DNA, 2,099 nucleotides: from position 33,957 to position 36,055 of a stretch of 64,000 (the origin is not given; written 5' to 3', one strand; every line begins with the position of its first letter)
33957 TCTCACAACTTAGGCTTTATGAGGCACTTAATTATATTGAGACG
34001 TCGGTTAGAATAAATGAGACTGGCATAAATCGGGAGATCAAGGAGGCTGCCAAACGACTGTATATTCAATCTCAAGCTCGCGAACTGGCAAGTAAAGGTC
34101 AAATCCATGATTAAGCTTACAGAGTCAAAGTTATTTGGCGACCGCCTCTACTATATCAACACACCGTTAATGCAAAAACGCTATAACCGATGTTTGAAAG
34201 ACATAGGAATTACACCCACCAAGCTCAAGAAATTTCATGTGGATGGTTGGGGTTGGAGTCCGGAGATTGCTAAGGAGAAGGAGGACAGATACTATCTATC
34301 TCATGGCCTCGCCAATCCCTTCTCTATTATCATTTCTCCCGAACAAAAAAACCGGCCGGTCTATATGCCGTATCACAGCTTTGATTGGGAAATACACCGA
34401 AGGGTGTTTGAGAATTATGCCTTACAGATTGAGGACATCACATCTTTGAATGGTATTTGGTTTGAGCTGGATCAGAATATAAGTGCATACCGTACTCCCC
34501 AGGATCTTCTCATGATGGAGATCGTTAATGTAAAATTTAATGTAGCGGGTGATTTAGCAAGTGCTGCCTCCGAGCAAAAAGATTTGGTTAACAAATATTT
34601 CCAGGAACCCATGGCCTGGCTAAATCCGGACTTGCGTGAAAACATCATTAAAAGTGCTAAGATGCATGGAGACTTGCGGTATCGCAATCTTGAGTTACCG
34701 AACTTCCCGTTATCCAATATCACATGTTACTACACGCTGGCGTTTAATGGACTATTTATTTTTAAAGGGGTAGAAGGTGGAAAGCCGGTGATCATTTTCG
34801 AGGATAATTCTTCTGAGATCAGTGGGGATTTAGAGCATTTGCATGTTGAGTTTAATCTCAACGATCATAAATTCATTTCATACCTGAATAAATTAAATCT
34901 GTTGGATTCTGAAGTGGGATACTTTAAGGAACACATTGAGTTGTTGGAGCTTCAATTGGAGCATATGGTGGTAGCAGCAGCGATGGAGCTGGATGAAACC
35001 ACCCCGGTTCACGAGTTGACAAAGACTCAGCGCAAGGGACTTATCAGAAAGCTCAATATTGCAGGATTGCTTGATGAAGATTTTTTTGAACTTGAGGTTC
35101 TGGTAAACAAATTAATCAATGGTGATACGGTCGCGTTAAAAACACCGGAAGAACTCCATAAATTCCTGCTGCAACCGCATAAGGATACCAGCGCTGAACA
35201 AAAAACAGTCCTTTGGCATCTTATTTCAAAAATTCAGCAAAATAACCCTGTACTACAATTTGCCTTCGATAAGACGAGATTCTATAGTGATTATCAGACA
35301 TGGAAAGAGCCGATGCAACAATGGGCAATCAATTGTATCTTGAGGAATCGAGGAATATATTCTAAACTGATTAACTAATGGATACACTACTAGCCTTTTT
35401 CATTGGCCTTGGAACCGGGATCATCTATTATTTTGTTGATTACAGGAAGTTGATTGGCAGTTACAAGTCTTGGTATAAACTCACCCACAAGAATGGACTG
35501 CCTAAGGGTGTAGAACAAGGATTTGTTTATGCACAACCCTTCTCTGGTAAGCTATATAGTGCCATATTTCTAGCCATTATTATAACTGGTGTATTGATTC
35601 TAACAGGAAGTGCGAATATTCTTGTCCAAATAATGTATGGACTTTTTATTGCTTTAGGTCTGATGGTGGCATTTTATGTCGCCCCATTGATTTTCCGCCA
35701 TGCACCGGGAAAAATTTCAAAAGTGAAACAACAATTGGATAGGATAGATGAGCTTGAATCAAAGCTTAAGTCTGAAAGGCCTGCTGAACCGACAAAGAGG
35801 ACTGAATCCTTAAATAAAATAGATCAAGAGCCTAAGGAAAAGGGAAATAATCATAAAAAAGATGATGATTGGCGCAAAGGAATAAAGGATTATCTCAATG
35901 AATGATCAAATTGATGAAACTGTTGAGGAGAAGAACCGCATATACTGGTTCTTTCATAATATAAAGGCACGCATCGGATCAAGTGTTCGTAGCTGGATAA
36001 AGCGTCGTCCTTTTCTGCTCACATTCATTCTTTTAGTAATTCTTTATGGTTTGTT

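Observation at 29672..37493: Six-gene, translationally coupled operon around a divergent AAA+ ATPase, with no recognisable pathway (best candidate for a new system)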

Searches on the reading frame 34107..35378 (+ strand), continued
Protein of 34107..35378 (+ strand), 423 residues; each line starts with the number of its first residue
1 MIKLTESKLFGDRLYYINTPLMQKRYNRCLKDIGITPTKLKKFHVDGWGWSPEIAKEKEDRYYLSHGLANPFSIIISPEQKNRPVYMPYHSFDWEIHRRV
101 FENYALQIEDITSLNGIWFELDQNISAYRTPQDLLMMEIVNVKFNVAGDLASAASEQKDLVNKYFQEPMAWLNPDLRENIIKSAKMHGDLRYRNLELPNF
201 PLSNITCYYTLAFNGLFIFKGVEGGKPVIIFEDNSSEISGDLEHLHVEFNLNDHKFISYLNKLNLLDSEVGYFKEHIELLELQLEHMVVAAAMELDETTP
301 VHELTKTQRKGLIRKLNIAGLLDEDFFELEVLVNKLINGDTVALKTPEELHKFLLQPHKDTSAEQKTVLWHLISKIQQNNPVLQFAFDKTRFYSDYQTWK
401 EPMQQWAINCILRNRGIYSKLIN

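Call 105: get_annotated_region(hit=H16, flank=7000)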
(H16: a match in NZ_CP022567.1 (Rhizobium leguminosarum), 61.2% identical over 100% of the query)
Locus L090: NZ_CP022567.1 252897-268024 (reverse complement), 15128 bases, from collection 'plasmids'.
description: Rhizobium leguminosarum bv. viciae strain BIHB 1148 plasmid pSK03, complete sequence
organism: Rhizobium leguminosarum (NCBI taxid 387)
taxonomy: Bacteria; Pseudomonadota; Alphaproteobacteria; Hyphomicrobiales; Rhizobiaceae; Rhizobium; Rhizobium leguminosarum
host: -; source: Root nodule,Pisum sativum root-nodule; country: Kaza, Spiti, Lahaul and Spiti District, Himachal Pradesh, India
typing (MOB-suite, as given by PLSDB): non-mobilizable
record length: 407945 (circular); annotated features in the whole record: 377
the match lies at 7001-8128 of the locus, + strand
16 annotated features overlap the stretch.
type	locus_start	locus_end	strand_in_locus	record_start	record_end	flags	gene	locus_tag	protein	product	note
CDS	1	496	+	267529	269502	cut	-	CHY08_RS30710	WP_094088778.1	PhoX family phosphatase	-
CDS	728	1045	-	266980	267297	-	-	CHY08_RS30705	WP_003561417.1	metalloregulator ArsR/SmtB family transcription factor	GO:0006355 - regulation of DNA-templated transcription [Evidence IEA]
CDS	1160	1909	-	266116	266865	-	-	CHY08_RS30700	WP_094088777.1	pyridoxamine 5'-phosphate oxidase family protein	-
CDS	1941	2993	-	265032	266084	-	choV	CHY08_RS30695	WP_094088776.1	choline ABC transporter ATP-binding protein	GO:0015871 - choline transport [Evidence IEA]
CDS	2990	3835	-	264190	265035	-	choW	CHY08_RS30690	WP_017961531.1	choline ABC transporter permease subunit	GO:0055085 - transmembrane transport [Evidence IEA]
CDS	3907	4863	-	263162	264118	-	-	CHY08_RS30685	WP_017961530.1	choline ABC transporter substrate-binding protein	-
CDS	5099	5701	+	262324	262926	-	-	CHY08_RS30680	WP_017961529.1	thymidine kinase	-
CDS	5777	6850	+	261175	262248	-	-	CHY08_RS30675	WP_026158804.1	hypothetical protein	-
CDS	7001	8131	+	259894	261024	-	-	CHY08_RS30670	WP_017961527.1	DUF2333 family protein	-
CDS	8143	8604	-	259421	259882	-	-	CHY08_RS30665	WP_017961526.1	PAS domain-containing protein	-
CDS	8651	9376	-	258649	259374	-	-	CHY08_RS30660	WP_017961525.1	helix-turn-helix transcriptional regulator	GO:0006355 - regulation of DNA-templated transcription [Evidence IEA]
CDS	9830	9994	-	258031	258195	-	-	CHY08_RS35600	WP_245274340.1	hypothetical protein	-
CDS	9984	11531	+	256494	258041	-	-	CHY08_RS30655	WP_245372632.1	hypothetical protein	-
CDS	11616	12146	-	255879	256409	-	-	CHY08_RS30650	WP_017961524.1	TIGR00645 family protein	-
CDS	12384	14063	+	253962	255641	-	-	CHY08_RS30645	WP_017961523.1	formate--tetrahydrofolate ligase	-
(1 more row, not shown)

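Call 106: get_annotated_region(hit=H17, flank=7000)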
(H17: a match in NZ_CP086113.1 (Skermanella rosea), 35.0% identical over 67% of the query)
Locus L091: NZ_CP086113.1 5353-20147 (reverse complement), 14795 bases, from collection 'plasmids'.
description: Skermanella rosea strain KEMB 2255-458 plasmid pSR-2, complete sequence
organism: Skermanella rosea (NCBI taxid 1817965)
taxonomy: Bacteria; Pseudomonadota; Alphaproteobacteria; Rhodospirillales; Azospirillaceae; Skermanella; Skermanella rosea
host: -; source: single cell,hydrocarbon-contaminated desert sand; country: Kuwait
typing (MOB-suite, as given by PLSDB): non-mobilizable
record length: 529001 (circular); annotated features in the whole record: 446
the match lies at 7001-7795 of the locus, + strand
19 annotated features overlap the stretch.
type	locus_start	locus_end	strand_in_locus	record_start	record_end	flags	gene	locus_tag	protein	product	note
CDS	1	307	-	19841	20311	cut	-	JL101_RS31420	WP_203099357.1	VOC family protein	-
CDS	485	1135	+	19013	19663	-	-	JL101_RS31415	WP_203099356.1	TetR/AcrR family transcriptional regulator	-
CDS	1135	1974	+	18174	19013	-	map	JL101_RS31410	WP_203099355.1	type I methionyl aminopeptidase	GO:0036211 - protein modification process [Evidence IEA]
CDS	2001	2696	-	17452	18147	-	-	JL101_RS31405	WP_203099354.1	hypothetical protein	-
CDS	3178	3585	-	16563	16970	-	-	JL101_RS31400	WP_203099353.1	hypothetical protein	-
CDS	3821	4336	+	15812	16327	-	-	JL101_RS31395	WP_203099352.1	sigma-70 family RNA polymerase sigma factor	GO:0006352 - DNA-templated transcription initiation [Evidence IEA]; GO:0006355 - regulation of DNA-templated ...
CDS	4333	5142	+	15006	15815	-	-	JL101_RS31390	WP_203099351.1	anti-sigma factor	-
CDS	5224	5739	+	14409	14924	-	-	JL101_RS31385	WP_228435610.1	hypothetical protein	-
CDS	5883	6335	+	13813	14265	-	-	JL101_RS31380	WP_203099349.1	hypothetical protein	-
CDS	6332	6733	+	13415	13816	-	-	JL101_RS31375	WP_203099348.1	SPW repeat protein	-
CDS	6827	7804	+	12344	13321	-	-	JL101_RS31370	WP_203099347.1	DUF2333 family protein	-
CDS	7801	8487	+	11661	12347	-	-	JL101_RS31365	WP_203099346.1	YqhA family protein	-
CDS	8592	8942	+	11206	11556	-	-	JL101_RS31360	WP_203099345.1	ATPase inhibitor subunit zeta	-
CDS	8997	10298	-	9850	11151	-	-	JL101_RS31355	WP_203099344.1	ArgE/DapE family deacylase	-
CDS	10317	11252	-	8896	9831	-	-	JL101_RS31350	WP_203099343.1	DMT family transporter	GO:0055085 - transmembrane transport [Evidence IEA]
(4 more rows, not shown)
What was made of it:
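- DUF2333 occurs beside an ECF sigma/anti-sigma pair and membrane proteins in Skermanella (call 106).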

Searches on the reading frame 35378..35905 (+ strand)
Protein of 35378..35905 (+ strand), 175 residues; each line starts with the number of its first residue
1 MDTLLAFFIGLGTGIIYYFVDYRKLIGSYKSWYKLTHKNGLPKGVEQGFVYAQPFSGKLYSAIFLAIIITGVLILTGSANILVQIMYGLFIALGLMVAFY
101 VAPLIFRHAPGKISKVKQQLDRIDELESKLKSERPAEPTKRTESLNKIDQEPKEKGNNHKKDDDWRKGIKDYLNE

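Call 3: search_protein_families(library=pfam, proteins=[window:35378-35905:+], max_evalue=1)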
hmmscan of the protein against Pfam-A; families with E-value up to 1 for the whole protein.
window:35378-35905:+ (175 aa): 2 families
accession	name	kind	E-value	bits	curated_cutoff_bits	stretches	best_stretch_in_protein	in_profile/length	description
PF03706.18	LPG_synthase_TM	-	0.00092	19.2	33.4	1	33-135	96-193/302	Lysylphosphatidylglycerol synthase TM region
PF20990.2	DUF2207_C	-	0.9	9.6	33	1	28-123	110-203/247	Predicted membrane protein (DUF2207) C-terminal domain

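Call 4: search_protein_families(library=padloc, proteins=[window:35378-35905:+], max_evalue=1)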
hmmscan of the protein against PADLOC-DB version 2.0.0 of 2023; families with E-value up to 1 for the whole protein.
window:35378-35905:+ (175 aa): 0 families

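Call 5: search_protein_families(library=ncbifam, proteins=[window:35378-35905:+], max_evalue=1)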
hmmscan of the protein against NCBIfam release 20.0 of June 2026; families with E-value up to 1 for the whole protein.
window:35378-35905:+ (175 aa): 5 families
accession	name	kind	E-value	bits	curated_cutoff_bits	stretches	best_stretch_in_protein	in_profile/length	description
NF046001.1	SecDF_plasm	equivalog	0.025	12.6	500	1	55-108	792-845/878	protein translocase subunit SecDF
NF033631.1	SLATT_5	subfamily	0.04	13.4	60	1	69-172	39-146/180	SLATT domain-containing protein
TIGR04402.2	mob_CxxC_CxxC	subfamily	0.051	13.8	70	1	61-162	35-134/180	mobilome CxxCx(11)CxxC protein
NF045998.1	cleave_ABC_plasm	equivalog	0.12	10.5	500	1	60-164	265-369/673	Mbov_0121 family peptidase domain-containing ABC transporter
NF050013.1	HpsJ_like_A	equivalog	0.17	11.5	140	1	80-158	80-156/217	HpsJ-like protein, cyanoexosortase A-associated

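Call 64: search_protein_families(library=phrogs, proteins=[window:35378-35905:+], max_evalue=0.1)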
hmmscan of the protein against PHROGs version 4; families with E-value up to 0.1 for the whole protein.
window:35378-35905:+ (175 aa): 0 families
